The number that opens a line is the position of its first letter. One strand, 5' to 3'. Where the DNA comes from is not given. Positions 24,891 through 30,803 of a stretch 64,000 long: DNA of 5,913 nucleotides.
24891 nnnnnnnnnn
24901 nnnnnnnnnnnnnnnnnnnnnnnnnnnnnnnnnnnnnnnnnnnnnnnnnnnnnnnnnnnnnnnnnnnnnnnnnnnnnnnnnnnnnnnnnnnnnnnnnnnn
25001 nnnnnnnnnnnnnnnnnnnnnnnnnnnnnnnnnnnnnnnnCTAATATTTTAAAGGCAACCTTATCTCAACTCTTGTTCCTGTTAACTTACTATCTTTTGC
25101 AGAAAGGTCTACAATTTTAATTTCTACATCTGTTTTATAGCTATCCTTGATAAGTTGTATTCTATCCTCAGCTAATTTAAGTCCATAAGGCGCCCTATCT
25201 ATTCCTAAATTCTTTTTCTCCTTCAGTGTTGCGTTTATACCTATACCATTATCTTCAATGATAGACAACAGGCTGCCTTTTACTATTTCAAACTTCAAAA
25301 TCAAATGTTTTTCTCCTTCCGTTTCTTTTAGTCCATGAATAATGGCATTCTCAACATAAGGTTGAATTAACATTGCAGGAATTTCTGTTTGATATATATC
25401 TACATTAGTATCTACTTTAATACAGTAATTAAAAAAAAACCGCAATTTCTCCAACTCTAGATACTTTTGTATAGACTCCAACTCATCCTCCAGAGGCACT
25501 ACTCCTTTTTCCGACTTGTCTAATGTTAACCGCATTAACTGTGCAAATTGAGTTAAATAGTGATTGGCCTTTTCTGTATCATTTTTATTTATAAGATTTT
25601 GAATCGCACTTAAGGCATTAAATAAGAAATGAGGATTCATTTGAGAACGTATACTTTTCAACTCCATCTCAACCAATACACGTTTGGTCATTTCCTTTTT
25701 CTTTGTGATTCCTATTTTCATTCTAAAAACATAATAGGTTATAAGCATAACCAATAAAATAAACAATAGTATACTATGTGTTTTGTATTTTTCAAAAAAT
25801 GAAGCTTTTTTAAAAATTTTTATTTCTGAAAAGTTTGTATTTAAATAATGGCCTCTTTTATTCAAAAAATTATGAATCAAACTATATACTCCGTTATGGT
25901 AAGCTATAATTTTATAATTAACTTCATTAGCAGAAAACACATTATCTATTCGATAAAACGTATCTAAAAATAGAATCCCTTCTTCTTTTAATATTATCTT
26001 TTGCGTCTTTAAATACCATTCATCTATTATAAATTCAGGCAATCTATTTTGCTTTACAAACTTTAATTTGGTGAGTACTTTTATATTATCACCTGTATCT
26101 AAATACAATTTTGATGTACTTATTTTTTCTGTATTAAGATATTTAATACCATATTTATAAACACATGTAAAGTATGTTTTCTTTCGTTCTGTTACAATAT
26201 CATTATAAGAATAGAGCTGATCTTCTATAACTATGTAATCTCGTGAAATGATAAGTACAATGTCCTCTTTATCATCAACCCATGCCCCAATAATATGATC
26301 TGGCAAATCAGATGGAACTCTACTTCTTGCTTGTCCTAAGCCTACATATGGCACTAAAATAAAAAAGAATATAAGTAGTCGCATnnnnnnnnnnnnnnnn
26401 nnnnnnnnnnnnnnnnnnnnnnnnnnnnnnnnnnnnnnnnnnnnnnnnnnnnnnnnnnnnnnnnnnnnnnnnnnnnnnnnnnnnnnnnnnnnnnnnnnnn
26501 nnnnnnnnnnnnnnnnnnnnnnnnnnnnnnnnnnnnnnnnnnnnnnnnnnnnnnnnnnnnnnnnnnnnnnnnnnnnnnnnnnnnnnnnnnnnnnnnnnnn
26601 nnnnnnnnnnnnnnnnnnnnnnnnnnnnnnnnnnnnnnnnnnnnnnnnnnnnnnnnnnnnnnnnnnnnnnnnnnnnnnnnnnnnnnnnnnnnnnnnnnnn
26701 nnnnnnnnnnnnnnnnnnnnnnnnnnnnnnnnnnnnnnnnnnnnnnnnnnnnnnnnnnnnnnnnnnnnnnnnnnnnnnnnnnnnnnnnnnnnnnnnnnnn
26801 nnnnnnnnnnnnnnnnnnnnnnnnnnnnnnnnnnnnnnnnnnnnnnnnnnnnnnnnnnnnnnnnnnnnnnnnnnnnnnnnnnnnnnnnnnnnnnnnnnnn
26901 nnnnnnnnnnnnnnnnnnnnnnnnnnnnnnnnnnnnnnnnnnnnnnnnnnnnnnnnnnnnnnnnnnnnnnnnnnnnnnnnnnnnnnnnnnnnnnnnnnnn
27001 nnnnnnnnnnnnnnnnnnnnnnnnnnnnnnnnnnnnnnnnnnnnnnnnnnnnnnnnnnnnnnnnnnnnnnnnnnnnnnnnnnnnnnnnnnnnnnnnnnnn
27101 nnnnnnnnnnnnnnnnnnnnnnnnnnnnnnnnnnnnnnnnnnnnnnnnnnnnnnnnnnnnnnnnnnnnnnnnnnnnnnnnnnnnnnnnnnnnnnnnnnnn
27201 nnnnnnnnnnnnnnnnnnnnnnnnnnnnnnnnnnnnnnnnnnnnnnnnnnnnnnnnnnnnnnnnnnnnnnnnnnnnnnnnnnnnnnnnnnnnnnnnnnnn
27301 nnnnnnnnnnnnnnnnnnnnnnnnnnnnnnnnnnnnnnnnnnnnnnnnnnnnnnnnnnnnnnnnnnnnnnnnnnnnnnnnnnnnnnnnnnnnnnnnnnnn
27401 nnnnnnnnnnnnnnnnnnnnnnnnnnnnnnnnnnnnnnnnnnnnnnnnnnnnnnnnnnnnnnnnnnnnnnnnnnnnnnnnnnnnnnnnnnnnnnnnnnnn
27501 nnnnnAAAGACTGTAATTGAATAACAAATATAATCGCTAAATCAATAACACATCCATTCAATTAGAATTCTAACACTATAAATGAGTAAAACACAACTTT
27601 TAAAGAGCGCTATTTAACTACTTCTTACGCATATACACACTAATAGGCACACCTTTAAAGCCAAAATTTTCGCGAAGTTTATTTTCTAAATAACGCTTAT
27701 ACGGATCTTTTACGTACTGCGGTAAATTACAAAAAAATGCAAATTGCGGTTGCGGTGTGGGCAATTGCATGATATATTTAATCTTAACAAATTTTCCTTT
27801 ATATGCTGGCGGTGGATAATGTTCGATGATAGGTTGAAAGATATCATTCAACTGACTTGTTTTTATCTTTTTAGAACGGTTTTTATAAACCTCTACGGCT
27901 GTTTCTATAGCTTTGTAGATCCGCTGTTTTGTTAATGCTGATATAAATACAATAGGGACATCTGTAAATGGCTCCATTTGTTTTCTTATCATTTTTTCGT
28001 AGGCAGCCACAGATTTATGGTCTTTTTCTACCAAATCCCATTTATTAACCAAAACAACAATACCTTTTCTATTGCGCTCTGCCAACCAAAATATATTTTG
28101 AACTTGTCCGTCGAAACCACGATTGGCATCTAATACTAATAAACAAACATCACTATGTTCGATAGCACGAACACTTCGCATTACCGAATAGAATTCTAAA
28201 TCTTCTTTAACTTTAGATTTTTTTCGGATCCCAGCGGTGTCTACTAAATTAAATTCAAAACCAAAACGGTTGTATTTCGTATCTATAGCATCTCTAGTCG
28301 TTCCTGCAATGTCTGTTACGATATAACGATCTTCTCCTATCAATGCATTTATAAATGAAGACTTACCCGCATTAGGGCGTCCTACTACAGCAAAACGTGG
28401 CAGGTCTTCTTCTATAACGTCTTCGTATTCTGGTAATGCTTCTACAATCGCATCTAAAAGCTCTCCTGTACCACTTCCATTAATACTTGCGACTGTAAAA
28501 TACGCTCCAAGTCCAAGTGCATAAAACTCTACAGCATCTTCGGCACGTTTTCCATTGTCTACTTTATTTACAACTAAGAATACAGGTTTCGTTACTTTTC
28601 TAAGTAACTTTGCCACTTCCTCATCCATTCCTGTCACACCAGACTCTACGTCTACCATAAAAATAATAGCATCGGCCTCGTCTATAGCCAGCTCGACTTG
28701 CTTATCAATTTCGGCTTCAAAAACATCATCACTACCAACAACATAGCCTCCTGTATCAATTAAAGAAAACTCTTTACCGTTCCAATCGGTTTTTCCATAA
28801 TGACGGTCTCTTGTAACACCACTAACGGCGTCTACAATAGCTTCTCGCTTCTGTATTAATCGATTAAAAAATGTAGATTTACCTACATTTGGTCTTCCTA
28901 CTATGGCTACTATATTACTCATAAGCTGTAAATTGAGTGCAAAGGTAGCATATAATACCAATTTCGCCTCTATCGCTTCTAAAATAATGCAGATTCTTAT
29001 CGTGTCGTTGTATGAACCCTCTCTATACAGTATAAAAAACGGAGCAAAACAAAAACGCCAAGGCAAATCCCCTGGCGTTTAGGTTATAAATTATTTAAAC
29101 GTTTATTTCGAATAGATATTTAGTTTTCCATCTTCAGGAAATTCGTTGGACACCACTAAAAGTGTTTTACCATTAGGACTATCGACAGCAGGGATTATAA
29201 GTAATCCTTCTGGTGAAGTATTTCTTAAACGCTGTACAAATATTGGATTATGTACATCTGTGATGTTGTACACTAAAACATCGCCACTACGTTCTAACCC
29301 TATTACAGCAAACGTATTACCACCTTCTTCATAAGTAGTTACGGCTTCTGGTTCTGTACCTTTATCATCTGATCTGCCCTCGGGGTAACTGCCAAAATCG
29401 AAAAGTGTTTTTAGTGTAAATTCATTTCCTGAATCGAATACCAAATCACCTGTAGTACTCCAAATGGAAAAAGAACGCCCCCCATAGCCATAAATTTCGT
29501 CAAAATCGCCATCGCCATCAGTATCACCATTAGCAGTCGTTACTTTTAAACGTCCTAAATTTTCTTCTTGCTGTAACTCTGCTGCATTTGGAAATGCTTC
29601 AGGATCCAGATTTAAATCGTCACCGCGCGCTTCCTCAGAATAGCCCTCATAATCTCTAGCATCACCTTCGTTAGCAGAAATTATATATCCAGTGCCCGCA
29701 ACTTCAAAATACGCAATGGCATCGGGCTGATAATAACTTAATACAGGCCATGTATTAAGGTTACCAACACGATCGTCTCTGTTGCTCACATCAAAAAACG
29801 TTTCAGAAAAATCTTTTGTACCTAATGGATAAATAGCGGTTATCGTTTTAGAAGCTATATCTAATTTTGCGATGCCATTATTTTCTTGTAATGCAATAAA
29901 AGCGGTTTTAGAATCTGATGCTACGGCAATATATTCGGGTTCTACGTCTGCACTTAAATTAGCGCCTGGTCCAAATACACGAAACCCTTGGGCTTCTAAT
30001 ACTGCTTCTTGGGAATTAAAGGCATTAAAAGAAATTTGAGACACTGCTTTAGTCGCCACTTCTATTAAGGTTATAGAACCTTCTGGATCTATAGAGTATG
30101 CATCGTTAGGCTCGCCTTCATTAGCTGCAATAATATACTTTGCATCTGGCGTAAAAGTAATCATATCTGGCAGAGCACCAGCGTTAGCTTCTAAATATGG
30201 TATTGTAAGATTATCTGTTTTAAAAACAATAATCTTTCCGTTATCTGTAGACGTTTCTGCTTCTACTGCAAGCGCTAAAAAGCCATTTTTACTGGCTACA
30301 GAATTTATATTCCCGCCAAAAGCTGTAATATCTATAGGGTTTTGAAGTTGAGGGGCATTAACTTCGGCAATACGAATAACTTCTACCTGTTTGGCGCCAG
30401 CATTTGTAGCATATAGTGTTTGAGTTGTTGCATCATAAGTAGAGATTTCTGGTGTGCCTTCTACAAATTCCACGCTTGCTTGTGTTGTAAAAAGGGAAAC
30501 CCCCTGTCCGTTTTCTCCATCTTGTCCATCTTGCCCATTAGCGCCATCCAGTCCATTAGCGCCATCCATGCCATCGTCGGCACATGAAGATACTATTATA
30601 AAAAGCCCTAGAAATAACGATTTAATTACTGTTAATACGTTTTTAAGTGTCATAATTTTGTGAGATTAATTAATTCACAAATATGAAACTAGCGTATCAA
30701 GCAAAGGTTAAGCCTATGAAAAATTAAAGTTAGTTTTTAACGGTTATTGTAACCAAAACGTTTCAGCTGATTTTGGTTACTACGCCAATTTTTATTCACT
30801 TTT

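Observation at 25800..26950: The kinase sensor region is a copy of the Y-Y tandem in the secreted protein encoded just upstream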

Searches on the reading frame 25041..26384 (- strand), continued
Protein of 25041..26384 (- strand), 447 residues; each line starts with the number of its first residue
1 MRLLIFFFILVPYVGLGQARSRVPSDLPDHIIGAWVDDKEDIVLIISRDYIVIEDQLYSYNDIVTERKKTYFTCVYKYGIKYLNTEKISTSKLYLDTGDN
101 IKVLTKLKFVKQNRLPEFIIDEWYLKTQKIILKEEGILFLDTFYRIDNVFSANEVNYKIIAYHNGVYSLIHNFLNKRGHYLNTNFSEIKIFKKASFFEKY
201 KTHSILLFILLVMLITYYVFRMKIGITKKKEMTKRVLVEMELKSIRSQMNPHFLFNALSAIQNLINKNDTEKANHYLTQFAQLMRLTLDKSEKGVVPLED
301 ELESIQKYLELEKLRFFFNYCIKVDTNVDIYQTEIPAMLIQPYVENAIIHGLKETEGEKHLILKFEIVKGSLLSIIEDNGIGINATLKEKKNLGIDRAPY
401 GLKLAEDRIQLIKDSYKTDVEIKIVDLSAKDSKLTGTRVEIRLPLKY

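Call 60: find_encoding_contigs(protein=P0063, flank=8000, max_places=1)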
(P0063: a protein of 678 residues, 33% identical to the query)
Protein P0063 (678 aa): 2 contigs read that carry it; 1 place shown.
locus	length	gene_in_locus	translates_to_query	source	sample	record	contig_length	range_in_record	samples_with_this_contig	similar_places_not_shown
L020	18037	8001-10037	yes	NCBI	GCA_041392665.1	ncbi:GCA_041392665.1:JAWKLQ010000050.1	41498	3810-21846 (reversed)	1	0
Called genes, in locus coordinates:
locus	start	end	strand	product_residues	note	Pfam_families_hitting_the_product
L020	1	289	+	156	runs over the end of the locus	-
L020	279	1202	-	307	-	-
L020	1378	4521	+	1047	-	PF00873:ACR_tran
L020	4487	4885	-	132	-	PF01042:Ribonuc_L-PSP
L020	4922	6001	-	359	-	-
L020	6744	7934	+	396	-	PF14289:DUF4369, PF00578:AhpC-TSA, PF08534:Redoxin, PF13098:Thioredoxin_2 (weak), PF13905:Thioredoxin_8 (weak)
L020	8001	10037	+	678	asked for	PF06580:His_kinase, PF02518:HATPase_c (weak)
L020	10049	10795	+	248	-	PF00072:Response_reg, PF04397:LytTR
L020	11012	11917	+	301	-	PF07661:MORN_2 (faint)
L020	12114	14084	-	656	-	PF00370:FGGY_N, PF02782:FGGY_C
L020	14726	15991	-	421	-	PF14520:HHH_5 (faint), PF11731:Cdd1 (faint)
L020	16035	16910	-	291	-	PF00691:OmpA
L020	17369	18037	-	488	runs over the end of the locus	PF07394:DUF1501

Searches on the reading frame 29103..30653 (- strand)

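Call 80: search_protein_families(library=pfam, proteins=[window:29103-30653:-], max_evalue=0.001)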
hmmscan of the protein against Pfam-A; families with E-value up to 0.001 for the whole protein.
window:29103-30653:- (516 aa): 1 family
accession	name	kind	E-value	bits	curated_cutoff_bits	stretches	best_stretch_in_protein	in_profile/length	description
PF22494.2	choice_anch_I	-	4e-109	366.1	32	1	65-506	12-481/489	Choice-of-anchor I domain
